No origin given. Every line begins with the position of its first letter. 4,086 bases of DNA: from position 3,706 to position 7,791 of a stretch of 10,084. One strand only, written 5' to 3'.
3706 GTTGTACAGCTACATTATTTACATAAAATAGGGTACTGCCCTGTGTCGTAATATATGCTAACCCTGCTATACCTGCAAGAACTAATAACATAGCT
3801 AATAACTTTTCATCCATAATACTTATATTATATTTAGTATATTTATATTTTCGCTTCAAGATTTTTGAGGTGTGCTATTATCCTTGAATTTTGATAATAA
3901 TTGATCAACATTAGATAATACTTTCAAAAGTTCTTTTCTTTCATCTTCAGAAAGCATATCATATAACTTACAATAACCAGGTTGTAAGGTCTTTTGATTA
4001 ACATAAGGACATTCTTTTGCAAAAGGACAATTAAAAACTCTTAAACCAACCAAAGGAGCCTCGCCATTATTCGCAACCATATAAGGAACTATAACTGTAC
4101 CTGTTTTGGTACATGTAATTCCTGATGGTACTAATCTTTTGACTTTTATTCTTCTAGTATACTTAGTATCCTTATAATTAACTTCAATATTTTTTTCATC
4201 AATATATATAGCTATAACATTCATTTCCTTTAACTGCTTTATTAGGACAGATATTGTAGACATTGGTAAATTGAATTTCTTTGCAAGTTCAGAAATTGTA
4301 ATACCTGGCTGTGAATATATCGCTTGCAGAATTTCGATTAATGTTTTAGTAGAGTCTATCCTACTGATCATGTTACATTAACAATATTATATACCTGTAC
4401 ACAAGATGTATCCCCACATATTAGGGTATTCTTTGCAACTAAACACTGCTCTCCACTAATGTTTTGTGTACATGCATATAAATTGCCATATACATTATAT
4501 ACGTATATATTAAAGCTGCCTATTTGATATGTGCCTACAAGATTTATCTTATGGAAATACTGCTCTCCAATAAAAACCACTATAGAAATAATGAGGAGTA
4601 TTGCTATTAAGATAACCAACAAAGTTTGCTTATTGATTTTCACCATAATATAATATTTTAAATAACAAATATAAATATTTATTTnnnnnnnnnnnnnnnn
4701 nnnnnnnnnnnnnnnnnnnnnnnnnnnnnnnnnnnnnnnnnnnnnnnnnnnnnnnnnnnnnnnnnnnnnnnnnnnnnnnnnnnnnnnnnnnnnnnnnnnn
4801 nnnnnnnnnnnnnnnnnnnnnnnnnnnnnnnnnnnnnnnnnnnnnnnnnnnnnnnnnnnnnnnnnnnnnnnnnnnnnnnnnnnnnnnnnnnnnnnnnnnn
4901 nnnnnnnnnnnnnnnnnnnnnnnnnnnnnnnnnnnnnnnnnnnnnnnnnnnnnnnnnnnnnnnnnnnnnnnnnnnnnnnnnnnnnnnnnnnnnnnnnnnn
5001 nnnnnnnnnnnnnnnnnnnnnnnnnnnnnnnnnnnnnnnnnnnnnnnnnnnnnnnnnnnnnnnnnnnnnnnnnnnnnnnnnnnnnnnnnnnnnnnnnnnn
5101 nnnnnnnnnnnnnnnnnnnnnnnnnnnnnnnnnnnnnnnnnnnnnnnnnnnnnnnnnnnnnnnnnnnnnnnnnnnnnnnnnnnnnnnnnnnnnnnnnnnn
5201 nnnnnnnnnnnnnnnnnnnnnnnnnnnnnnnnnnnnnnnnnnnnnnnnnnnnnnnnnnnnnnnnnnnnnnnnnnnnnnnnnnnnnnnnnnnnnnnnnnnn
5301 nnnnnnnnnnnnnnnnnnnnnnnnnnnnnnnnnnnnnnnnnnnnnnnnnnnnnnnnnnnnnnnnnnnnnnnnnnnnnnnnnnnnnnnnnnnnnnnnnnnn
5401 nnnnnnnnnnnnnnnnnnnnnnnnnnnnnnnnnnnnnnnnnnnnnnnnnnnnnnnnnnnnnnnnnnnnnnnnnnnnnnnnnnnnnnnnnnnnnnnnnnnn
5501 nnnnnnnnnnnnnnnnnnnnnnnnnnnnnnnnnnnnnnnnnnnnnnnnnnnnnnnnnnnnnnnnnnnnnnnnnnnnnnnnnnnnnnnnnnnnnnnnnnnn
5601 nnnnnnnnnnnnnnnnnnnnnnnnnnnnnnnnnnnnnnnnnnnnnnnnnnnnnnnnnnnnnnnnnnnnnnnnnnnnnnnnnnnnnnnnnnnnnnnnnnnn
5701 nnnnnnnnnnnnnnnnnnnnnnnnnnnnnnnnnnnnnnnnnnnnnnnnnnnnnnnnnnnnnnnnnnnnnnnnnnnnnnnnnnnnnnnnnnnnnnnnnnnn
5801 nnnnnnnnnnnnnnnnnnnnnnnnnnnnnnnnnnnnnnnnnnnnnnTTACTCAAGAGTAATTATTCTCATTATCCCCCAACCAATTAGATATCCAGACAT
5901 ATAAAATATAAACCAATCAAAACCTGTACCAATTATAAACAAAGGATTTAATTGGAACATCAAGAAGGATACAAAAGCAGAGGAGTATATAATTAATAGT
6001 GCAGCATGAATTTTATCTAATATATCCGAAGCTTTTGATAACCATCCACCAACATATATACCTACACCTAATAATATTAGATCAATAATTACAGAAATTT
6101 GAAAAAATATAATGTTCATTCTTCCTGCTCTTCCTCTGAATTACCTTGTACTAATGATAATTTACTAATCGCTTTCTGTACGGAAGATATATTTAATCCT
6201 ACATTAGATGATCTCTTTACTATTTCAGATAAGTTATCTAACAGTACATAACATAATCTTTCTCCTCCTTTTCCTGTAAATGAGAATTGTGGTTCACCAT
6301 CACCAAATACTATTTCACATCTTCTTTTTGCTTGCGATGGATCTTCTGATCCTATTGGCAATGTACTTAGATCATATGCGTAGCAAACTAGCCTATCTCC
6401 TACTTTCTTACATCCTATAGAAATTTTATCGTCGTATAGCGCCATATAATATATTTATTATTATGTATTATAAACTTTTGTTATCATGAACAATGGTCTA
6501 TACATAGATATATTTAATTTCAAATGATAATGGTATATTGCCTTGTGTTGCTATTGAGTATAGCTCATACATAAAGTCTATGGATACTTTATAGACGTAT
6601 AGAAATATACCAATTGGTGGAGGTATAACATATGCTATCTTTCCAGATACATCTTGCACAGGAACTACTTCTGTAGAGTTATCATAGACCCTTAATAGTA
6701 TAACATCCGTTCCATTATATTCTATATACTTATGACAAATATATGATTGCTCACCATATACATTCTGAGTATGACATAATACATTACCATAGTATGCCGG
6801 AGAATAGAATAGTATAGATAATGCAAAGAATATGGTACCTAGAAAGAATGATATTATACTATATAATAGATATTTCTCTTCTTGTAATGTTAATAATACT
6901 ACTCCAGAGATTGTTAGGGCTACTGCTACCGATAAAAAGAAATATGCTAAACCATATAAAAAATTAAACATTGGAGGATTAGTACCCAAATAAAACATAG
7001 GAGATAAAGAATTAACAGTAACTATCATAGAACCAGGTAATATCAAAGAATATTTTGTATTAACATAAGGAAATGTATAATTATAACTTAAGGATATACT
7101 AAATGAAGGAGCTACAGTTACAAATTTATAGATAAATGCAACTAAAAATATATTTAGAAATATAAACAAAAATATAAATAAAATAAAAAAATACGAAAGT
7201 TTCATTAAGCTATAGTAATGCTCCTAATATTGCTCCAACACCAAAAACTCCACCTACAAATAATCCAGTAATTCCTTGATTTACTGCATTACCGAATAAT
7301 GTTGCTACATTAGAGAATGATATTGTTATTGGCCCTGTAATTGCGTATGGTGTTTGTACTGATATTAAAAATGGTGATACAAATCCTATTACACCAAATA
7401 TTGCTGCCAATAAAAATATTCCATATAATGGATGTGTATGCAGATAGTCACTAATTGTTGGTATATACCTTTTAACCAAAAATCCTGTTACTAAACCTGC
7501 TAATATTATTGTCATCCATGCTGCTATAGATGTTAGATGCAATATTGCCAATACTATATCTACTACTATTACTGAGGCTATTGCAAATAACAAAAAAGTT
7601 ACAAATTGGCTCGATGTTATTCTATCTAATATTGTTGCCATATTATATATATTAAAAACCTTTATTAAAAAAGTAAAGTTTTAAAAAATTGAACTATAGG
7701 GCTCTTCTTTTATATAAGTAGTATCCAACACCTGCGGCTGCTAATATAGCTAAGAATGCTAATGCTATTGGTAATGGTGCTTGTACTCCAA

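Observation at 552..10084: Lone mini-MCM gene wedged between arrays of exported and membrane proteins: candidate undescribed archaeal mobile element or virus (replication module plus envelope/adhesion module)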

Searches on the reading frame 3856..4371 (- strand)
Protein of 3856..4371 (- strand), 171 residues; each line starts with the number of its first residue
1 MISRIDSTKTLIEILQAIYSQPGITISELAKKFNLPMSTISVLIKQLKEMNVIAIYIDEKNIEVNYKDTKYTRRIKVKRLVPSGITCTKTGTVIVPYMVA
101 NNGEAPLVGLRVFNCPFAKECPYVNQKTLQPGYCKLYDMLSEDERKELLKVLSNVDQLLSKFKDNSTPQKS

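Call 4: search_protein_families(library=pfam, proteins=[window:3856-4371:-], max_evalue=0.1)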
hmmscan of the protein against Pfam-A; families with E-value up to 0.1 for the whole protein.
window:3856-4371:- (171 aa): 20 families
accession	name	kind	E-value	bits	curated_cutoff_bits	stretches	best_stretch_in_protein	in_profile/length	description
PF13412.12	HTH_24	-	6.3e-09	35.7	21.9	1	9-53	3-47/48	Winged helix-turn-helix DNA-binding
PF01047.28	MarR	-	1.6e-07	31.5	24.6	1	8-54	2-48/59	MarR family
PF12802.13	MarR_2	-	3.3e-05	24.4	27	1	14-53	10-50/61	MarR family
PF01022.26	HTH_5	-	0.00036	20.8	22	1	12-53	5-45/47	Bacterial regulatory protein, arsR family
PF08279.18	HTH_11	-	0.00054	20.2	25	1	12-55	3-46/55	HTH domain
PF12840.13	HTH_20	-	0.0012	19.3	27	1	12-49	7-44/51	Helix-turn-helix domain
PF25212.1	HVO_A0114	-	0.0022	18.2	27.6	1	10-66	23-81/84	HVO_A0114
PF09339.16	HTH_IclR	-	0.0025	18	22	1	12-50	6-45/52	IclR helix-turn-helix domain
PF13384.12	HTH_23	-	0.005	17.1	24.6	1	13-49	9-43/50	Homeodomain-like domain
PF08280.17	HTH_Mga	-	0.0067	16.8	23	1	12-49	8-45/59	M protein trans-acting positive regulator (MGA) HTH domain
PF05043.19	Mga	-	0.018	16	21.1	1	10-52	17-60/87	Mga helix-turn-helix domain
PF09743.14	E3_UFM1_ligase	-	0.023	14.8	23.2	1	9-60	116-166/272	E3 UFM1-protein ligase 1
PF04218.19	CENP-B_N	-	0.023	14.8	21.2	1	28-46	27-45/53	CENP-B N-terminal DNA-binding domain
PF14502.12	HTH_41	-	0.024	14.5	25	1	25-55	8-38/48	Helix-turn-helix domain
PF13463.12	HTH_27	-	0.027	15.2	22.2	1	12-53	6-48/68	Winged helix DNA-binding domain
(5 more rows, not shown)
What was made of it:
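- Checked: ORF 3856-4371 is a MarR/HTH_24 wHTH protein (call 4).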

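Call 5: search_protein_families(library=phrogs, proteins=[window:3856-4371:-], max_evalue=0.1)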
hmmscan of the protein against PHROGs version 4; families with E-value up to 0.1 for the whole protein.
window:3856-4371:- (171 aa): 9 families
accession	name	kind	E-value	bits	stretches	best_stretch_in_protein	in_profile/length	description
phrog_12156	-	DNA, RNA and nucleotide metabolism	0.0003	20.6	1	10-55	424-469/485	DNA helicase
phrog_151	-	integration and excision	0.00055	19.6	1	5-63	127-184/582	transposase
phrog_186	-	DNA, RNA and nucleotide metabolism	0.00062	20.5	1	24-76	63-117/308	DnaD-like helicase loader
phrog_87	-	other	0.0038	18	1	15-74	133-186/227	metallo-protease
phrog_5978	-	unknown function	0.0059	16.7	1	6-76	293-363/364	-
phrog_2967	-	transcription regulation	0.015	15.8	1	8-56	8-56/225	transcriptional regulator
phrog_31627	-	unknown function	0.024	16.1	0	8-67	37-95/147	-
phrog_11046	-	transcription regulation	0.03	15.2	1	14-55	14-55/94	transcriptional regulator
phrog_142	-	moron, auxiliary metabolic gene and host takeover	0.082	14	0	12-76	15-80/116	Ren-like exclusion protein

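Call 96: search_protein_families(library=ncbifam, proteins=[window:3859-4371:-], max_evalue=0.05)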
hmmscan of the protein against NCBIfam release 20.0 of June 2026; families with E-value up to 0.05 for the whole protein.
window:3859-4371:- (171 aa): 12 families
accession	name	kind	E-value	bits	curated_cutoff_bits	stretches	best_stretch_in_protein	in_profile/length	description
TIGR01884.1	cas_HTH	subfamily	0.00011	21.6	60.2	1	5-53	138-186/202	CRISPR-associated CARF protein Csa3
NF033788.1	HTH_metalloreg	subfamily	0.00056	19.7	55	1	10-54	12-56/77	metalloregulator ArsR/SmtB family transcription factor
NF008384.0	PRK11179.1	equivalog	0.00096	19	227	1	13-67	13-63/153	transcriptional regulator AsnC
NF033789.1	repress_SdpR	subfamily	0.0011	18.8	100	1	12-58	11-56/79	autorepressor SdpR family transcription factor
NF038251.1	AdcR_fam_Zn_TF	equivalog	0.0014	18.9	175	0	4-66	31-92/143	zinc-dependent MarR family transcriptional regulator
NF045644.1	TransRegBhcR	equivalog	0.0023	17.3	350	1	6-57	23-74/267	HTH-type transcriptional regulator BhcR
NF046008.1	ICE_MAGa4850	equivalog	0.0038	17.3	55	1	13-70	48-107/233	MAGa4850 family ICE element protein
NF053606.1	Sta1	subfamily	0.0069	16.5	80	1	10-54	21-65/100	Sta1 family transcriptional regulator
NF011671.1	PRK15090.1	equivalog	0.012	14.8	275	1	5-55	10-60/256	DNA-binding transcriptional regulator KdgR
NF040939.2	trans_reg_lrs14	equivalog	0.021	14.8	90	1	9-54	21-67/103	Lrs14 family HTH-type transcriptional regulator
NF053755.1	MsvR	equivalog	0.038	13.7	220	0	11-60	15-63/236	transcriptional factor MsvR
NF053881.1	TransRegDeoRBac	equivalog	0.041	13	420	0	9-78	7-75/311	DNA-binding transcriptional repressor DeoR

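Call 97: search_protein_families(library=padloc, proteins=[window:3859-4371:-], max_evalue=0.01)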
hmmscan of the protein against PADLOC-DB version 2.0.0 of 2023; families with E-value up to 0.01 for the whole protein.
window:3859-4371:- (171 aa): 14 families
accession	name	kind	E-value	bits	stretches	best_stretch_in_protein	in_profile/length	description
PDLC01044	Csa3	-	1.1e-05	23.4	1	9-60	136-183/194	Type I-A associated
PDLC01438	Csa3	-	2.4e-05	22.5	1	9-71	148-198/305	"CAS-I,CAS-II,CAS-III,CAS-IV,CAS-V,CAS-VI; associated_signaling"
PDLC01879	CARF3--CARF_TM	-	2.6e-05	22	1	5-66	152-202/222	-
PDLC01720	Csa3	-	3.9e-05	22.2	1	5-81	21-99/118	Csa3_1_CAS-I-II-III-IV-V-VI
PDLC03963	SoFic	-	6.5e-05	20.5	1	8-61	292-344/361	-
PDLC01434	CasR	-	6.8e-05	20.8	1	8-54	127-172/191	"CAS-I,CAS-II,CAS-III,CAS-IV,CAS-V,CAS-VI; associated_signaling"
PDLC01860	CARF3--CARF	-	7.1e-05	21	1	9-64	143-198/210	-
PDLC01848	CARF3--CARF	-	0.00017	19.3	1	7-54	135-180/197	-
PDLC01852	CARF3--CARF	-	0.00033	18.7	1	9-66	143-200/208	-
PDLC02975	WH_III-A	-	0.00061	18.2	1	11-66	5-59/103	-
PDLC01850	CARF3--CARF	-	0.00093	17.1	1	9-53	145-189/209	-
PDLC01268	CasR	-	0.0014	16.6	1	9-60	124-173/179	"CAS-I,CAS-II,CAS-III,CAS-IV,CAS-V,CAS-VI; associated_signaling"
PDLC01866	CARF3--CARF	-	0.0027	15.7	1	12-67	142-197/207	-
PDLC01854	CARF3--CARF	-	0.0073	14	1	8-52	144-184/208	-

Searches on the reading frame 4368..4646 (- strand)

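Call 4: search_protein_families(library=pfam, proteins=[window:4368-4646:-], max_evalue=0.1)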
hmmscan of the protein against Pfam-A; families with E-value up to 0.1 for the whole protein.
window:4368-4646:- (92 aa): 1 family
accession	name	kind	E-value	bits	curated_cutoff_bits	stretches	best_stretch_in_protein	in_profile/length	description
PF17259.7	DUF5325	-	0.027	14.7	25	1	1-30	1-30/61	Family of unknown function (DUF5325)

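Call 5: search_protein_families(library=phrogs, proteins=[window:4368-4646:-], max_evalue=0.1)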
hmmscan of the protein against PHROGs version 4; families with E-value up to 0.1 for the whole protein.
window:4368-4646:- (92 aa): 0 families

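Call 96: search_protein_families(library=ncbifam, proteins=[window:4371-4646:-], max_evalue=0.05)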
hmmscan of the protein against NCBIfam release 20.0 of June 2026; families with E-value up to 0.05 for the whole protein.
window:4371-4646:- (92 aa): 0 families

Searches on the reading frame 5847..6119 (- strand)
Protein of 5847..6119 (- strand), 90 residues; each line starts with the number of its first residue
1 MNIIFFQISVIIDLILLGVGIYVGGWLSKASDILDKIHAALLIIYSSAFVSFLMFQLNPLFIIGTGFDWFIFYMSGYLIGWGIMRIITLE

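Call 4: search_protein_families(library=pfam, proteins=[window:5847-6119:-], max_evalue=0.1)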
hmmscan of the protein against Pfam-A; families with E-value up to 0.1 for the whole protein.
window:5847-6119:- (90 aa): 1 family
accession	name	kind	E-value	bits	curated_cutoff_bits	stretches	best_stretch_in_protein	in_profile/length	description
PF11076.13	YbhQ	-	0.0017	18.8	27.4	1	10-58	16-61/132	Putative inner membrane protein YbhQ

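Call 5: search_protein_families(library=phrogs, proteins=[window:5847-6119:-], max_evalue=0.1)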
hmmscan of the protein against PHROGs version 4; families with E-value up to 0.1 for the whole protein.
window:5847-6119:- (90 aa): 0 families

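Call 96: search_protein_families(library=ncbifam, proteins=[window:5850-6119:-], max_evalue=0.05)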
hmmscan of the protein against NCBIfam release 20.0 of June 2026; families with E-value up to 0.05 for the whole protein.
window:5850-6119:- (90 aa): 0 families

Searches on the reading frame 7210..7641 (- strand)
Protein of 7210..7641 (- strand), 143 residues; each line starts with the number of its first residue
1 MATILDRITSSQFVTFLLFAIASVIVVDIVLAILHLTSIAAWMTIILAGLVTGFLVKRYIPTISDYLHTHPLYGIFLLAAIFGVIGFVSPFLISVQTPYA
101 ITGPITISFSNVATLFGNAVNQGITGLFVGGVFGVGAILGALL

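Call 4: search_protein_families(library=pfam, proteins=[window:7210-7641:-], max_evalue=0.1)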
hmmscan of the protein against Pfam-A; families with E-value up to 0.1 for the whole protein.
window:7210-7641:- (143 aa): 0 families

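Call 5: search_protein_families(library=phrogs, proteins=[window:7210-7641:-], max_evalue=0.1)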
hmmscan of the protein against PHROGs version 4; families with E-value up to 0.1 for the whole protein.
window:7210-7641:- (143 aa): 0 families

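Call 96: search_protein_families(library=ncbifam, proteins=[window:7213-7641:-], max_evalue=0.05)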
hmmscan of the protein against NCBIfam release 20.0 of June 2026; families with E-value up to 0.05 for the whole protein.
window:7213-7641:- (143 aa): 1 family
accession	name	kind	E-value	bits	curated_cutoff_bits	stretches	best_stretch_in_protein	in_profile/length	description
NF011351.0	PRK14769.1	subfamily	0.0045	17.3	216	1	17-94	62-143/156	lipoprotein signal peptidase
